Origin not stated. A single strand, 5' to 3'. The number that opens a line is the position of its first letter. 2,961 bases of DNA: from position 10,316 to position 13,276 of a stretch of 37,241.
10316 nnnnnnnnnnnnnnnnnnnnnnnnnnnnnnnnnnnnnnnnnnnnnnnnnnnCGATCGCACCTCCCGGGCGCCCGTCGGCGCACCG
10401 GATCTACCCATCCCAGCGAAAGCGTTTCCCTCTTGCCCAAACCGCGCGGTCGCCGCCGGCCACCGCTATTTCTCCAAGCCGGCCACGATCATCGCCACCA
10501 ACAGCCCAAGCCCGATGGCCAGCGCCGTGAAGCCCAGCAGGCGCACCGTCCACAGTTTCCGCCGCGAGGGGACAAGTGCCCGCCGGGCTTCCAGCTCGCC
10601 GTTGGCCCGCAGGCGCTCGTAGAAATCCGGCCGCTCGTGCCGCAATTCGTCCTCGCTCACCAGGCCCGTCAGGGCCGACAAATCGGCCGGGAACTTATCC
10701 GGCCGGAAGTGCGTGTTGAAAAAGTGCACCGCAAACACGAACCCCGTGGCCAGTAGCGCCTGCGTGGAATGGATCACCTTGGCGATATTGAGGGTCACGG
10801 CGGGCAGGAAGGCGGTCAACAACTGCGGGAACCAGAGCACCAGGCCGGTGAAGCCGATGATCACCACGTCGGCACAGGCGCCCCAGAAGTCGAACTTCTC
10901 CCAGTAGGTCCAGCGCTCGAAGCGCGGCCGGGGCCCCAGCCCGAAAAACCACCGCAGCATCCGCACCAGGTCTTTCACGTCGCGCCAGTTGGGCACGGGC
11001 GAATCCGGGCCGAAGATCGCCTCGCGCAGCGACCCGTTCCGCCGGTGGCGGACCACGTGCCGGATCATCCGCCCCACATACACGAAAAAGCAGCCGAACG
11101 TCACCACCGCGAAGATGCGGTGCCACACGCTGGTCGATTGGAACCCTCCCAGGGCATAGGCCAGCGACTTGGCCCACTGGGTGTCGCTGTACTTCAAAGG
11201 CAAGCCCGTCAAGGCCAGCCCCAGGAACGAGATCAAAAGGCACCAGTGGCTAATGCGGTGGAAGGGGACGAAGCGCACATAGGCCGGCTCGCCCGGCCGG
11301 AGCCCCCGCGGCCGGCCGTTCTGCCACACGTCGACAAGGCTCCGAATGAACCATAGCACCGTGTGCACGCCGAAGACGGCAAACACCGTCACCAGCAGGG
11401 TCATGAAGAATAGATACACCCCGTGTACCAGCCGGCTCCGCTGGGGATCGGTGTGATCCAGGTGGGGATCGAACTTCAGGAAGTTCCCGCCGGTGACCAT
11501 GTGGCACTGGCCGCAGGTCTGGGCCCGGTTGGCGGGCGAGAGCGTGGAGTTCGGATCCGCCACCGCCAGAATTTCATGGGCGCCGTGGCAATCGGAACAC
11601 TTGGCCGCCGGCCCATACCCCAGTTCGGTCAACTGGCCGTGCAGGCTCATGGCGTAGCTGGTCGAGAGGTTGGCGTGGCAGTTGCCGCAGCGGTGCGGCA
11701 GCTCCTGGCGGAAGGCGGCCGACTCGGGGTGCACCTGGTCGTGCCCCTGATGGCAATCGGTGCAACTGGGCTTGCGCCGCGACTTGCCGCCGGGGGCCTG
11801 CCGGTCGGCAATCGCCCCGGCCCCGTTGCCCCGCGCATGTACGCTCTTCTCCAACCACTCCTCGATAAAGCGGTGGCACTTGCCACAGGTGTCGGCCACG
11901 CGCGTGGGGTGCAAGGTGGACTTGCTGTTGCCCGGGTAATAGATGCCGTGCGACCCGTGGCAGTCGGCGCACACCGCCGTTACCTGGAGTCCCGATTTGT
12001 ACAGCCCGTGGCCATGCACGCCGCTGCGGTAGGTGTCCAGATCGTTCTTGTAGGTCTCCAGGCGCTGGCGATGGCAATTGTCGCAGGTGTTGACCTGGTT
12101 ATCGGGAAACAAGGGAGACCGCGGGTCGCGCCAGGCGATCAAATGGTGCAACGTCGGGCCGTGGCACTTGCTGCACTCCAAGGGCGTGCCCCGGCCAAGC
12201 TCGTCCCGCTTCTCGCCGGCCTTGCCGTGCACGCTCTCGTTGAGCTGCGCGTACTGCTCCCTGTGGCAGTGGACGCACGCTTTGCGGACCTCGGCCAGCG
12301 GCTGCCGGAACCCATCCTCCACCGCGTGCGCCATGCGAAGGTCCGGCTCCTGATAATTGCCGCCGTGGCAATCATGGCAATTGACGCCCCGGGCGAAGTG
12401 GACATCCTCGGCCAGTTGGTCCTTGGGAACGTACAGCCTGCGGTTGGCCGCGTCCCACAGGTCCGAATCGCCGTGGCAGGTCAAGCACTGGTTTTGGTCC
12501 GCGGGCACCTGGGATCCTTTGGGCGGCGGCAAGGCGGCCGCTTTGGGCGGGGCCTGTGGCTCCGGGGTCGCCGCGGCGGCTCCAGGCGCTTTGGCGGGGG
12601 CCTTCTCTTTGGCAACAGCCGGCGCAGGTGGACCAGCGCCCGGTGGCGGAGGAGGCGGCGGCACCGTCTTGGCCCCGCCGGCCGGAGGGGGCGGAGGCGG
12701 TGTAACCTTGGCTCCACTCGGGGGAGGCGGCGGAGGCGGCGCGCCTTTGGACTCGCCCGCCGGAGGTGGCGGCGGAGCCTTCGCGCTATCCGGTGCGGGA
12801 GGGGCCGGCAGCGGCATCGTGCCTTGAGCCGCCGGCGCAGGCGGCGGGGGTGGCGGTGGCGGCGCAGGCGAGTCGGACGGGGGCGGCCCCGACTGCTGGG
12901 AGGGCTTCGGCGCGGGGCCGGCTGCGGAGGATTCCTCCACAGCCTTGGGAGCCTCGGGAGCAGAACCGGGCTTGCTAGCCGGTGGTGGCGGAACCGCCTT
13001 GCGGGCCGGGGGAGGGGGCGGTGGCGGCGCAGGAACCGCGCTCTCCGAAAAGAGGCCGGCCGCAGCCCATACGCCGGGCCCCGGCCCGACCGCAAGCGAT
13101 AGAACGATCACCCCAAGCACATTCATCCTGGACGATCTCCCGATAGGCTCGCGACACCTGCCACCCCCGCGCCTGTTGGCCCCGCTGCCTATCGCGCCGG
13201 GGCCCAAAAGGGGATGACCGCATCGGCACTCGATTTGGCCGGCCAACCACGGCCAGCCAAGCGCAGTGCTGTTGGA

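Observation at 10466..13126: CbcL-like architecture: 11-haem periplasmic cytochrome c covalently fused to a dihaem-b-type membrane domain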

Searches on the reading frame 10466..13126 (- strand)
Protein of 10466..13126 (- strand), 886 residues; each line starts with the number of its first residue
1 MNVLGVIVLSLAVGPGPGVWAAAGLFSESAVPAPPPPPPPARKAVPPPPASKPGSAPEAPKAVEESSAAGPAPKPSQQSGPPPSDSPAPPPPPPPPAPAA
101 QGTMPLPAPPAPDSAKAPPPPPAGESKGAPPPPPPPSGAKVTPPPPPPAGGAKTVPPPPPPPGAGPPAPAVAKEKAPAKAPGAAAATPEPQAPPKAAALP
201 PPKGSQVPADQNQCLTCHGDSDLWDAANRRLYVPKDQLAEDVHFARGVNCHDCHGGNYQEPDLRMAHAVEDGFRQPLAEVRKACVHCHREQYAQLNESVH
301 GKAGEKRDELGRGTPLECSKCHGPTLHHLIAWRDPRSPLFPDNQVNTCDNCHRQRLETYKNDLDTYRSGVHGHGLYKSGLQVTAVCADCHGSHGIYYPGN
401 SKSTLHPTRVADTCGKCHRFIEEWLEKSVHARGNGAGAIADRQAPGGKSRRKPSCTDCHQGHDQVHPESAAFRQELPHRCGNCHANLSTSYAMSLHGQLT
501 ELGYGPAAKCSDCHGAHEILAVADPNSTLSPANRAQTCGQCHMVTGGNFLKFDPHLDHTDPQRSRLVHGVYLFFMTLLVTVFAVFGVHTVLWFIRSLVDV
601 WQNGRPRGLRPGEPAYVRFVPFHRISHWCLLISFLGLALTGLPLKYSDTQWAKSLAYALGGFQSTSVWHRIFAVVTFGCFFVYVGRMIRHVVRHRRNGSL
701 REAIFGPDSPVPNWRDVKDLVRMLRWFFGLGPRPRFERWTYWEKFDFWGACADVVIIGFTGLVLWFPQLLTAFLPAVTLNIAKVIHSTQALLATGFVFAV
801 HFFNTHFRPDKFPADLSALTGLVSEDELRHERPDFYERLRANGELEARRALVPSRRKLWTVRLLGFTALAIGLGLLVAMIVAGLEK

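Call 5: search_protein_families(library=pfam, proteins=[window:10466-13126:-], max_evalue=0.01)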
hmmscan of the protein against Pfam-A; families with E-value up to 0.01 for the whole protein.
window:10466-13126:- (886 aa): 6 families
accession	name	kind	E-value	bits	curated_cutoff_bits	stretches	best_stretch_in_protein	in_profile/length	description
PF14522.11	Cytochrome_C7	-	1.1e-13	51.2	24.8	1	240-322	5-66/67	Cytochrome c7 and related cytochrome c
PF14537.11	Cytochrom_c3_2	-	1.7e-13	51.3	25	4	242-352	1-78/79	Cytochrome c3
PF01292.26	Ni_hydr_CYTB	-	2.2e-09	37.8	30.1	1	620-802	3-159/179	Prokaryotic cytochrome b561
PF02335.20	Cytochrom_C552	-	5.3e-06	26.1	24.1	1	241-303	238-297/438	Cytochrome c552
PF09699.15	Paired_CXXCH_1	-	7.6e-06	26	20.6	0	385-419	8-37/41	Doubled CXXCH motif (Paired_CXXCH_1)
PF03264.19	Cytochrom_NNT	-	0.00032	20.9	24.1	0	480-520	39-78/174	NapC/NirT cytochrome c family, N-terminal region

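Call 6: search_protein_families(library=ncbifam, proteins=[window:10466-13126:-], max_evalue=0.01)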
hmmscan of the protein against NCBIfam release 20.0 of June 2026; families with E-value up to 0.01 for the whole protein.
window:10466-13126:- (886 aa): 6 families
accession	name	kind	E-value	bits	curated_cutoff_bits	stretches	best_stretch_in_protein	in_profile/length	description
TIGR01583.1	formate-DH-gamm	equivalog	7.6e-09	35.8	115.85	1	618-681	4-64/204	formate dehydrogenase subunit gamma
NF007924.0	PRK10639.1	equivalog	8e-09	35.5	341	1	616-694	7-82/211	formate dehydrogenase cytochrome b556 subunit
NF007558.0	PRK10179.1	equivalog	1.6e-06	27.9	339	1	622-697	13-85/217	formate dehydrogenase-N subunit gamma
NF008339.0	PRK11125.1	equivalog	6.3e-06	25.1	595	1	240-306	279-343/487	ammonia-forming cytochrome c nitrite reductase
TIGR04315.1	octaheme_Shew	subfamily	0.00097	18.3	375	0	268-305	8-44/440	tetrathionate reductase family octaheme c-type cytochrome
TIGR03146.1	cyt_nit_nrfB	equivalog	0.0025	18.1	166.6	0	281-323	11-48/145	cytochrome c nitrite reductase pentaheme subunit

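Call 33: list_cluster_members(proteins=[window:10469-13126:-, P0001, P0002, P0003, P0005])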
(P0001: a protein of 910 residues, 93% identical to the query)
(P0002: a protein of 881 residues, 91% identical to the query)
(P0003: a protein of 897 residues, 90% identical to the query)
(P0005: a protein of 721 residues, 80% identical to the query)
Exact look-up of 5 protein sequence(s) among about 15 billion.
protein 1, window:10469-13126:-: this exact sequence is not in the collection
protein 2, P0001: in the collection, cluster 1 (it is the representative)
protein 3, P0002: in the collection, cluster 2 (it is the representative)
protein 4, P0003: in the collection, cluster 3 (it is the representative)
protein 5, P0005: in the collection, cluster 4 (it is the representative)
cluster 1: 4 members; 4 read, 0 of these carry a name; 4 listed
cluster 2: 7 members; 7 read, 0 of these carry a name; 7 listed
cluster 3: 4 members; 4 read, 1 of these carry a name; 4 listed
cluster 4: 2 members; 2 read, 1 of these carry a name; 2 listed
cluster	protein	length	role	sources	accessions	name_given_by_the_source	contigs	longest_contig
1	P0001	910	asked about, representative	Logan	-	-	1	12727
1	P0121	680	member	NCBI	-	-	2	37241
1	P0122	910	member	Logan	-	-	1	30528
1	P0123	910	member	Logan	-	-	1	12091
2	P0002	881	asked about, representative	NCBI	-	-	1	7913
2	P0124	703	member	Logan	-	-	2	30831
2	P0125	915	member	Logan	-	-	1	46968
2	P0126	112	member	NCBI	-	-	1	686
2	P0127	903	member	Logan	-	-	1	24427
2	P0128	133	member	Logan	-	-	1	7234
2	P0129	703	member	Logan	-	-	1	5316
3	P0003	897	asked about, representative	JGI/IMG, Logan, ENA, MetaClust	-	\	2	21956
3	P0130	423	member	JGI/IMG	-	-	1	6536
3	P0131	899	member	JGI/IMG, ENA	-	-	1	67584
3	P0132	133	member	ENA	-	-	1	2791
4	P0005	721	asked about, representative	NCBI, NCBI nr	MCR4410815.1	MAG: hypothetical protein NUV77_00145, partial [Thermoguttaceae bacterium] | hypothetical protein [Thermoguttaceae bacterium]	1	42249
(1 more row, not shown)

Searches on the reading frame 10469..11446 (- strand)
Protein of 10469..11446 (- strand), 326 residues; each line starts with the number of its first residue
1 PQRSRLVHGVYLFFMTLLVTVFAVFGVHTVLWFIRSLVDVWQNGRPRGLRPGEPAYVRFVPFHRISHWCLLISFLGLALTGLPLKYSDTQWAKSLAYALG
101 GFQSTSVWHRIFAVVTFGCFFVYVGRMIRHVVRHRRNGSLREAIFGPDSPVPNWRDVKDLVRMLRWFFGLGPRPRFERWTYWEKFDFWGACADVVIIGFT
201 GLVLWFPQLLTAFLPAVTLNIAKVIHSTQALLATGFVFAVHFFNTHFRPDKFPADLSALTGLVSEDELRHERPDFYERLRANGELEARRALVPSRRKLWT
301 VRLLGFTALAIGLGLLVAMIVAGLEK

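Call 28: search_solved_structures(query=window:10469-11446:-, max_evalue=1, show_alignments=3)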
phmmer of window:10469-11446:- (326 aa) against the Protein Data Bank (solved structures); distinct sequences matched with E-value up to 1: 1.
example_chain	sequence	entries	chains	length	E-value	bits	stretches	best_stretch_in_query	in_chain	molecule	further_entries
1kqf_C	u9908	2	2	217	0.00043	23.1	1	61-276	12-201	FORMATE DEHYDROGENASE, NITRATE-INDUCIBLE, CYTOCHROME B556(FDN) SUBUNIT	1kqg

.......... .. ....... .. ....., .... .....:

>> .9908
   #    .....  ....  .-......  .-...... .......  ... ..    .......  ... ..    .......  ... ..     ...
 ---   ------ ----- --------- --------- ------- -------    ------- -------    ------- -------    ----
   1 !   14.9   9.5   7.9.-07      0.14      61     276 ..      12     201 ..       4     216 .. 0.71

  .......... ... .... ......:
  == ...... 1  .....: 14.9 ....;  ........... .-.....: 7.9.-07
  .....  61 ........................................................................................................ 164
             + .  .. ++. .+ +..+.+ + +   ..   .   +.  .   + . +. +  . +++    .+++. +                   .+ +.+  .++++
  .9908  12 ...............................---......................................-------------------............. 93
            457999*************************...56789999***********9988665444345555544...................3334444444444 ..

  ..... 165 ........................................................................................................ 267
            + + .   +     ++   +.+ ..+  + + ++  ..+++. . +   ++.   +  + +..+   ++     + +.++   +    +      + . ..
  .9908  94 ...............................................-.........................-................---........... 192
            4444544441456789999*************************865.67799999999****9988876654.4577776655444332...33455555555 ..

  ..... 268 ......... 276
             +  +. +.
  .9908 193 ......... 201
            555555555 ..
